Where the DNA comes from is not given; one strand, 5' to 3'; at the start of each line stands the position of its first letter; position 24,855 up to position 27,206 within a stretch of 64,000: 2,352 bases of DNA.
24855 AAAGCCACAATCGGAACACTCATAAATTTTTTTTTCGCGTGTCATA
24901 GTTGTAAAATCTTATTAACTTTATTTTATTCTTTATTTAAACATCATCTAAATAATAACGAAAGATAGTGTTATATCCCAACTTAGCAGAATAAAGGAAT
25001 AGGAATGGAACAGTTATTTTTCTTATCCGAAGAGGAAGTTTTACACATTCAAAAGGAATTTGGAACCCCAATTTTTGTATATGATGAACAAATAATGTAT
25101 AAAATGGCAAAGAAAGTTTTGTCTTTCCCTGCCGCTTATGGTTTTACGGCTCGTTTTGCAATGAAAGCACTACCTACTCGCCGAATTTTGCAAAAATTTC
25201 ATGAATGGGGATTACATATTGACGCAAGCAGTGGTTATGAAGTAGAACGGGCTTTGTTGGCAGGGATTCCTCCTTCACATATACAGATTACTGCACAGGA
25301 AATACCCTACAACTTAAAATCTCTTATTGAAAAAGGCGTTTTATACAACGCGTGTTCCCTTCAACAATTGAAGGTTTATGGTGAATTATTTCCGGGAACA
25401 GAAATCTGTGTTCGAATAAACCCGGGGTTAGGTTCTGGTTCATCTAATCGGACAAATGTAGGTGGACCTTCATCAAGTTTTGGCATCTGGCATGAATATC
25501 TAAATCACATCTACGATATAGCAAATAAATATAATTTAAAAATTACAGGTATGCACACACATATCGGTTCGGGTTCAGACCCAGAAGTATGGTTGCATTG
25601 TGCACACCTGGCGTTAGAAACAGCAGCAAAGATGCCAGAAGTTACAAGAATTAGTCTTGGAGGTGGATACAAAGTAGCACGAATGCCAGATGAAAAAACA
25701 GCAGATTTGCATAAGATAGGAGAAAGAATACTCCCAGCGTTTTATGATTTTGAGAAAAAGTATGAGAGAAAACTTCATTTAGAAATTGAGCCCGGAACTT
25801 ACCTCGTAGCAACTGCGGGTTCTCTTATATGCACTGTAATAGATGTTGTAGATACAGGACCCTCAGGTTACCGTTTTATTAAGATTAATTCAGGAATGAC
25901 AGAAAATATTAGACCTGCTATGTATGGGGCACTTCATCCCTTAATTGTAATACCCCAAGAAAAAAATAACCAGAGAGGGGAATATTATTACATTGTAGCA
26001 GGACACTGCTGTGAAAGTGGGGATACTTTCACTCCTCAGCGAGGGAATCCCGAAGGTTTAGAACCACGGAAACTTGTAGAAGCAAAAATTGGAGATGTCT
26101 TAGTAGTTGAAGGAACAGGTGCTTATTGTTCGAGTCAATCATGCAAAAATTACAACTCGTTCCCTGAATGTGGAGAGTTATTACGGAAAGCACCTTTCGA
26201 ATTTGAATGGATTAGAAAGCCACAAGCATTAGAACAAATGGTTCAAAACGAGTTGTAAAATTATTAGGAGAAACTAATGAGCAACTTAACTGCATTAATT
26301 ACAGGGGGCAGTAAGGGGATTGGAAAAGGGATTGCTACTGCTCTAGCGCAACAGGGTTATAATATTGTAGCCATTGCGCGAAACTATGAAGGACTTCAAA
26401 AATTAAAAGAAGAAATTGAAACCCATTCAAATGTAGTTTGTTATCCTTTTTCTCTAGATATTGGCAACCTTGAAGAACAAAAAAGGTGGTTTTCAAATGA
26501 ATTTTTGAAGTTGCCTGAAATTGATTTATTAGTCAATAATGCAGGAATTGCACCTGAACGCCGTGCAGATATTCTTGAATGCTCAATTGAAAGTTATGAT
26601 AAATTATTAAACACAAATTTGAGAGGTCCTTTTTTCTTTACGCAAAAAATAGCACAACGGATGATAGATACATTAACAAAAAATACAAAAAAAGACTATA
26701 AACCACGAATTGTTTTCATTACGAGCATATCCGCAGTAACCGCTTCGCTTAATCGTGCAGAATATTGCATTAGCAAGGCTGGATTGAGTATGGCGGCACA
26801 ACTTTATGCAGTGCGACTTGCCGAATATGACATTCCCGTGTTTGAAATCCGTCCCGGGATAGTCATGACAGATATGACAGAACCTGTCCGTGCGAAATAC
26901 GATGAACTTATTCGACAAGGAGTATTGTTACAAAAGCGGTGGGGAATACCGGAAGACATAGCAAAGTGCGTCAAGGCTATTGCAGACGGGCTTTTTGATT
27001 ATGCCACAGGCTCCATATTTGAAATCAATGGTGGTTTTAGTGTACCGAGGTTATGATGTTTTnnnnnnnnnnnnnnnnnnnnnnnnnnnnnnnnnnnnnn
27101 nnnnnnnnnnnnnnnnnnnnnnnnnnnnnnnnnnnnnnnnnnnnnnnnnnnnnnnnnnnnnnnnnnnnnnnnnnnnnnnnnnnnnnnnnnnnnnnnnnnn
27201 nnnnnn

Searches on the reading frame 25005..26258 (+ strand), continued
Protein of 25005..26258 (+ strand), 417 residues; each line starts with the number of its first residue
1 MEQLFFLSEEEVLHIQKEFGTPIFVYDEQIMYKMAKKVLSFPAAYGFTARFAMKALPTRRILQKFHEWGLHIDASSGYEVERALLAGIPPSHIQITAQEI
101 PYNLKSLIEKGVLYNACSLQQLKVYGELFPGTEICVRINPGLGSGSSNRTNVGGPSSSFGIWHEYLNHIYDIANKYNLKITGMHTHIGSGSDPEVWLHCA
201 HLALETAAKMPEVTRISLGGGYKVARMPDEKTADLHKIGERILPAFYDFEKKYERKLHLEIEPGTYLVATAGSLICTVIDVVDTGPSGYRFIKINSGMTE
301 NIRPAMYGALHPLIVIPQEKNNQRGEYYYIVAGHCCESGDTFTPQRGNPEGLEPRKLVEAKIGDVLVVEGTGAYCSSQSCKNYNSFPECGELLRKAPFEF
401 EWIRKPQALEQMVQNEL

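Call 28: find_encoding_contigs(protein=P0007, flank=7000, max_places=1)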
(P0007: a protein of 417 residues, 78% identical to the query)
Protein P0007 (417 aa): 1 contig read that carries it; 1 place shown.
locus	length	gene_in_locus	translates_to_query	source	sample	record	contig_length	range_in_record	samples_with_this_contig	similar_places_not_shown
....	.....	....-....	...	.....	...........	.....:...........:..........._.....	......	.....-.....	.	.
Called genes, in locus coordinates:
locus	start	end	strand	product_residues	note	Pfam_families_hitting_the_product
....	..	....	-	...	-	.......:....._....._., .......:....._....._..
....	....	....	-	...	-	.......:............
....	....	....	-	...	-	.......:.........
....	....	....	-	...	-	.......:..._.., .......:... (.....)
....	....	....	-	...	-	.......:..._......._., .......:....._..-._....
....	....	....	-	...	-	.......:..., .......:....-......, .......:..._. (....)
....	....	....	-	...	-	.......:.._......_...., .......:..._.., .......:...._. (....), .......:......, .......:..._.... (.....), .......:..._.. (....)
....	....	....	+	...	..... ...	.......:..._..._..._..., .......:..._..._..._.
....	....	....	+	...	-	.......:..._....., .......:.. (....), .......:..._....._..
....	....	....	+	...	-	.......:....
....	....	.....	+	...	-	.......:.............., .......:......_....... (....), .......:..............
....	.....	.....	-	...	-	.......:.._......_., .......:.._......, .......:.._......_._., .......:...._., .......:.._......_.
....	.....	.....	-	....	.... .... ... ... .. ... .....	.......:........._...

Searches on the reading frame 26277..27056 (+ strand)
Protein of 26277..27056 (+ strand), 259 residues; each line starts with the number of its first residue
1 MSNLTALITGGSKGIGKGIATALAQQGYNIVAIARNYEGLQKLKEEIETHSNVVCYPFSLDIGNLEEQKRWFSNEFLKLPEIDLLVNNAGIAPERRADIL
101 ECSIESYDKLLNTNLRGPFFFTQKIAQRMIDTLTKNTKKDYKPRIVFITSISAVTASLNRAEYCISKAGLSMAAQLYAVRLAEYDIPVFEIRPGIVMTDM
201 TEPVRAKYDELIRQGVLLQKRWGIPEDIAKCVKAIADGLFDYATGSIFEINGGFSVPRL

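Call 3: search_protein_families(library=pfam, proteins=[window:26277-27056:+])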
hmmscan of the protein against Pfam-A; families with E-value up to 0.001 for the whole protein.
window:26277-27056:+ (259 aa): 3 families
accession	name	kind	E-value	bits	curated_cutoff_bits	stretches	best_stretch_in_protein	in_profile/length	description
PF00106.31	adh_short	-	2.3e-40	138.6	26.6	1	5-208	2-194/195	short chain dehydrogenase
PF13561.12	adh_short_C2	-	2.4e-37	129.2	27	1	13-255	6-236/236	Enoyl-(Acyl carrier protein) reductase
PF08659.16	KR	-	2e-06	28.3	22.6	1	5-165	2-151/180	KR domain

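Call 4: search_protein_families(library=ncbifam, proteins=[window:26277-27056:+])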
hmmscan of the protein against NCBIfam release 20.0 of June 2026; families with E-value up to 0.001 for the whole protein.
window:26277-27056:+ (259 aa): 215 families (the best 25 are shown)
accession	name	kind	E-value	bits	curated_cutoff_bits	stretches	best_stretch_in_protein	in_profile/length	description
NF009386.0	PRK12745.1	equivalog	4.7e-92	307.7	250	1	5-259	7-259/259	3-ketoacyl-ACP reductase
TIGR01830.1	3oxo_ACP_reduc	equivalog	1.4e-43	149.3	297.75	1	6-254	1-238/239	3-oxoacyl-[acyl-carrier-protein] reductase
NF005559.1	PRK07231.1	subfamily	2.4e-39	135.3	215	1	2-255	3-248/249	glucose 1-dehydrogenase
NF009466.0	PRK12826.1-2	subfamily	4.9e-38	131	222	1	3-255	3-245/248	3-oxoacyl-ACP reductase FabG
NF009464.0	PRK12824.1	subfamily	1.1e-36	126.8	269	1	5-255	4-243/245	3-oxoacyl-ACP reductase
NF004198.0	PRK05653.1-3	equivalog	3.2e-36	125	296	1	4-255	8-247/248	3-oxoacyl-ACP reductase FabG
NF009384.0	PRK12743.1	equivalog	7.1e-36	123.7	264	1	4-255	7-248/258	SDR family oxidoreductase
NF006072.0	PRK08217.1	subfamily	9.1e-36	123.9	298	1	5-254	7-251/253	3-ketoacyl-(acyl-carrier-protein) reductase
TIGR01829.1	AcAcCoA_reduct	subfamily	1.1e-35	123.4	302.1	1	6-254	3-240/242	acetoacetyl-CoA reductase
TIGR01832.1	kduD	equivalog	6.6e-35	120.8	338.85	1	5-254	7-245/248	2-dehydro-3-deoxy-D-gluconate 5-dehydrogenase KduD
NF006070.0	PRK08213.1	subfamily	4.7e-34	118.1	279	1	5-256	14-258/259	gluconate 5-dehydrogenase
NF004199.0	PRK05653.1-4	equivalog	1.3e-33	116.6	301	1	2-254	4-245/247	3-oxoacyl-ACP reductase FabG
NF004200.0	PRK05653.1-5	equivalog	1.6e-33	116.3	273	1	5-254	4-241/242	3-oxoacyl-ACP reductase FabG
NF004197.0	PRK05653.1-1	equivalog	1.7e-33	116.3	332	1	4-255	8-247/249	3-oxoacyl-ACP reductase FabG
NF005390.0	PRK06935.1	equivalog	1.7e-33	116.1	369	1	3-255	15-256/258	2-dehydro-3-deoxy-D-gluconate 5-dehydrogenase KduD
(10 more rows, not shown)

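Call 22: search_solved_structures(query=window:26277-27056:+, show_alignments=1)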
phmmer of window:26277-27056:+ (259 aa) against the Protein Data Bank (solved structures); distinct sequences matched with E-value up to 0.001: 587 (the best 60 are shown).
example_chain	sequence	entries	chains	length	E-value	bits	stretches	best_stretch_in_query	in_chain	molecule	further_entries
4da9_A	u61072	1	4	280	1e-52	182.2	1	5-259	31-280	Short-chain dehydrogenase/reductase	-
4one_A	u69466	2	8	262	4e-48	167.2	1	5-259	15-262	3-oxoacyl-(Acyl-carrier protein) reductase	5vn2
4iuy_A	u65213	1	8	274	3.9e-30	108.3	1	6-204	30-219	Short chain dehydrogenase/reductase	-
2hq1_A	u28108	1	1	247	1.3e-28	103.3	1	4-254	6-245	Glucose/ribitol dehydrogenase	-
3f9i_A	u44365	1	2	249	9.4e-28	100.5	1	3-254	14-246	3-oxoacyl-[acyl-carrier-protein] reductase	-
2p68_A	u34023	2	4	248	2.5e-27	99.1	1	5-254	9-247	3-oxoacyl-[acyl-carrier-protein] reductase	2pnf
2c07_A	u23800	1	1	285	5.7e-27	97.9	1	3-255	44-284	3-OXOACYL-(ACYL-CARRIER PROTEIN) REDUCTASE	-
2uvd_A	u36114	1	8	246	6.6e-27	97.7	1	5-254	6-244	3-OXOACYL-(ACYL-CARRIER-PROTEIN) REDUCTASE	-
6wpr_A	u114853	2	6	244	9.7e-27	97.2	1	5-254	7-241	3-oxoacyl-[acyl-carrier-protein] reductase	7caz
6t60_A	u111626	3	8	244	9.7e-27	97.2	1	5-254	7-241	3-oxoacyl-(Acyl-carrier-protein) reductase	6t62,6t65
6uds_A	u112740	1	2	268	1.4e-26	96.7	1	5-254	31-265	3-oxoacyl-(Acyl-carrier-protein) reductase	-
3woh_A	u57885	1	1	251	2.5e-26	95.8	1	2-255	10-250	SiaM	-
3osu_A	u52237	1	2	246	7e-26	94.4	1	5-254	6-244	3-oxoacyl-[acyl-carrier-protein] reductase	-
3sj7_A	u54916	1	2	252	7.6e-26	94.2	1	5-254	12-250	3-oxoacyl-(Acyl-carrier-protein) reductase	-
9ng1_A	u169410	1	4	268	8.3e-26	94.1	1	3-257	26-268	2,3-dihydroxy-2,3-dihydro-p-cumate dehydrogenase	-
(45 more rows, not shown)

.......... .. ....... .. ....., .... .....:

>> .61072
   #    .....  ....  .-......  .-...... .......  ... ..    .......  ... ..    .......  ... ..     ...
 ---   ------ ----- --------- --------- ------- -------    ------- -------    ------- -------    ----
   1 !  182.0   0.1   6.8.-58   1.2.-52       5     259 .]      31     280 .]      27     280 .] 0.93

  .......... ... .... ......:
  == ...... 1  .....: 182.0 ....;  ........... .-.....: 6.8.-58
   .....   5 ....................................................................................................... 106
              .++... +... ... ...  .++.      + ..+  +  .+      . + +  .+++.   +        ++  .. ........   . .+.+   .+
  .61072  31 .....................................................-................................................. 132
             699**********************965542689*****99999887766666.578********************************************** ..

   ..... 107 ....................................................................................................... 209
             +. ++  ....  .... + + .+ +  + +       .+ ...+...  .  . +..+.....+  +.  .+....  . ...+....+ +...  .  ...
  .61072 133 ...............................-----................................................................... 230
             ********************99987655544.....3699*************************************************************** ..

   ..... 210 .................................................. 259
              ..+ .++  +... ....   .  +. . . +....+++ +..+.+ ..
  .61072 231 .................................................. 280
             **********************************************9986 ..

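Call 37: find_homologous_proteins(query=window:26277-27056:+)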
Query window:26277-27056:+ (259 aa): 7995 proteins with E <= 0.001 among 8000 candidates; the best 120 are listed.
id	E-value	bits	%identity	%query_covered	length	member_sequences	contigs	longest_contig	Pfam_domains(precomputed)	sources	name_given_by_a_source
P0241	3.7e-167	572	100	100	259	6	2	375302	PF08659.17,PF13561.13,PF00106.32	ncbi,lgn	-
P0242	2.5e-150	517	90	100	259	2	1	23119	PF08659.17,PF13561.13,PF00106.32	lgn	-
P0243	4.9e-147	506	88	100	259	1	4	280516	PF08659.17,PF13561.13,PF00106.32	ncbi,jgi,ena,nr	ncbi:MAG TPA: 3-ketoacyl-ACP reductase [Candidatus Hydrogenedens sp.]|nr:3-ketoacyl-ACP reductase [C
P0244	3.8e-129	447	77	100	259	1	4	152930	PF08659.17,PF13561.13,PF00106.32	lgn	-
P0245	8.6e-129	446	77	100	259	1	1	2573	PF08659.17,PF13561.13,PF00106.32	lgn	-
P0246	8.4e-128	443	76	100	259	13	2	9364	PF13561.13,PF00106.32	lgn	-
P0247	2.2e-127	442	76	100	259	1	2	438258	PF13561.13,PF00106.32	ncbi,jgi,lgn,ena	-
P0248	2.8e-126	438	75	100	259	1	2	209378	PF08659.17,PF13561.13,PF00106.32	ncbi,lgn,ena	-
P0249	2.2e-125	435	75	100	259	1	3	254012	PF13561.13,PF00106.32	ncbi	ncbi:MAG: 3-ketoacyl-ACP reductase [Candidatus Hydrogenedens sp.]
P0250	1.1e-124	433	75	100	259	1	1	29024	PF13561.13,PF00106.32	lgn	-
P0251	1.7e-122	426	76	100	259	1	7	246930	PF13561.13,PF00106.32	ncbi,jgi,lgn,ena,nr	ncbi:MAG TPA: 3-ketoacyl-ACP reductase [Candidatus Hydrogenedens sp.]|nr:3-ketoacyl-ACP reductase [C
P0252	4.0e-120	418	73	100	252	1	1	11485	PF08659.17,PF13561.13,PF00106.32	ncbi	-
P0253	6.6e-108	378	67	100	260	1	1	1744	PF13561.13,PF00106.32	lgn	-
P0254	1.1e-102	361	65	98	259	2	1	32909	PF08659.17,PF13561.13,PF00106.32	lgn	-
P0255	1.1e-100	354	64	99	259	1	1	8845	PF08659.17,PF13561.13,PF00106.32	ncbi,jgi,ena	-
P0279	1.1e-78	282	54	100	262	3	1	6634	PF08659.17,PF13561.13,PF00106.32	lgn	-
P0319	8.3e-77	276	52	100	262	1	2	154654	PF08659.17,PF13561.13,PF00106.32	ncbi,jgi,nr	ncbi:MAG TPA: 3-ketoacyl-ACP reductase [Candidatus Hydrogenedentes bacterium]|nr:3-ketoacyl-ACP redu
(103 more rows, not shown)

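Call 38: find_encoding_contigs(protein=P0319, flank=10000, max_places=1)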
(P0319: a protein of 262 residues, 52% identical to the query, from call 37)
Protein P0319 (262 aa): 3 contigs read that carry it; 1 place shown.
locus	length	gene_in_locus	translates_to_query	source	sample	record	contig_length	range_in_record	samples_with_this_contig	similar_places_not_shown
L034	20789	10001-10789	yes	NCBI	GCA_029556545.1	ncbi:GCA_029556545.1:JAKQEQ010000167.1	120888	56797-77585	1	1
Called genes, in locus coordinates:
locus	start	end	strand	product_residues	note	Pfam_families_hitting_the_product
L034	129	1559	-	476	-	PF00282:Pyridoxal_deC, PF00266:Aminotran_5, PF01041:DegT_DnrJ_EryC1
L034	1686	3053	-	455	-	PF01120:Alpha_L_fucos, PF00754:F5_F8_type_C, PF22633:F5_F8_type_C_2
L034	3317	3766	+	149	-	PF09970:DUF2204 (weak)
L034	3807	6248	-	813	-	PF14498:Glyco_hyd_65N_2, PF22124:Glyco_hydro_95_cat, PF21307:Glyco_hydro_95_C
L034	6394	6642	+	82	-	PF04014:MazE_antitoxin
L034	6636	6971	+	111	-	PF02452:PemK_toxin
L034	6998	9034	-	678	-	PF12679:ABC2_membrane_2, PF12698:ABC2_membrane_3, PF02517:Rce1-like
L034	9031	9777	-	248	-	PF00005:ABC_tran, PF13304:AAA_21 (weak)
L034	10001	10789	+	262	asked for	PF00106:adh_short, PF08659:KR, PF13561:adh_short_C2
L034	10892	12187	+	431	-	PF00587:tRNA-synt_2b, PF03129:HGTP_anticodon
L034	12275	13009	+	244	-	PF13489:Methyltransf_23, PF01209:Ubie_methyltran, PF13649:Methyltransf_25, PF08241:Methyltransf_11, PF08242:Methyltransf_12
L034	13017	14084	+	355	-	PF03193:RsgA_GTPase, PF01926:MMR_HSR1 (faint)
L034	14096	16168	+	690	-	PF01136:Peptidase_U32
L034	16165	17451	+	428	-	PF00202:Aminotran_3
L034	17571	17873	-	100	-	PF21716:dnstrm_HI1420, PF01381:HTH_3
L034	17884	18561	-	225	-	PF00596:Aldolase_II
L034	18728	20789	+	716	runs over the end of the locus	PF01804:Penicil_amidase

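Call 39: find_encoding_contigs(protein=P0279, flank=7000, max_places=1)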
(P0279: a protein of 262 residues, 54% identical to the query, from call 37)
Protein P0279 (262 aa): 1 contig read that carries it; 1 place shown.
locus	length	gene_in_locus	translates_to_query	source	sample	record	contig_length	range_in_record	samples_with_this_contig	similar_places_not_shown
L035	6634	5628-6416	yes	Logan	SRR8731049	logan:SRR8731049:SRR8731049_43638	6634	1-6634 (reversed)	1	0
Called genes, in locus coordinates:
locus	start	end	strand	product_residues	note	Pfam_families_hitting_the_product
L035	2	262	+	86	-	?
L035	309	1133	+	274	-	PF01925:TauE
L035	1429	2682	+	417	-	PF00278:Orn_DAP_Arg_deC, PF02784:Orn_Arg_deC_N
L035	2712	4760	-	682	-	PF12679:ABC2_membrane_2, PF12698:ABC2_membrane_3, PF02517:Rce1-like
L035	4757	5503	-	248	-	PF00005:ABC_tran, PF13304:AAA_21 (weak)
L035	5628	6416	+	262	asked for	PF00106:adh_short, PF08659:KR (weak), PF13561:adh_short_C2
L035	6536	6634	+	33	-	?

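Call 57: find_encoding_contigs(protein=P0241, flank=3000, max_places=3)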
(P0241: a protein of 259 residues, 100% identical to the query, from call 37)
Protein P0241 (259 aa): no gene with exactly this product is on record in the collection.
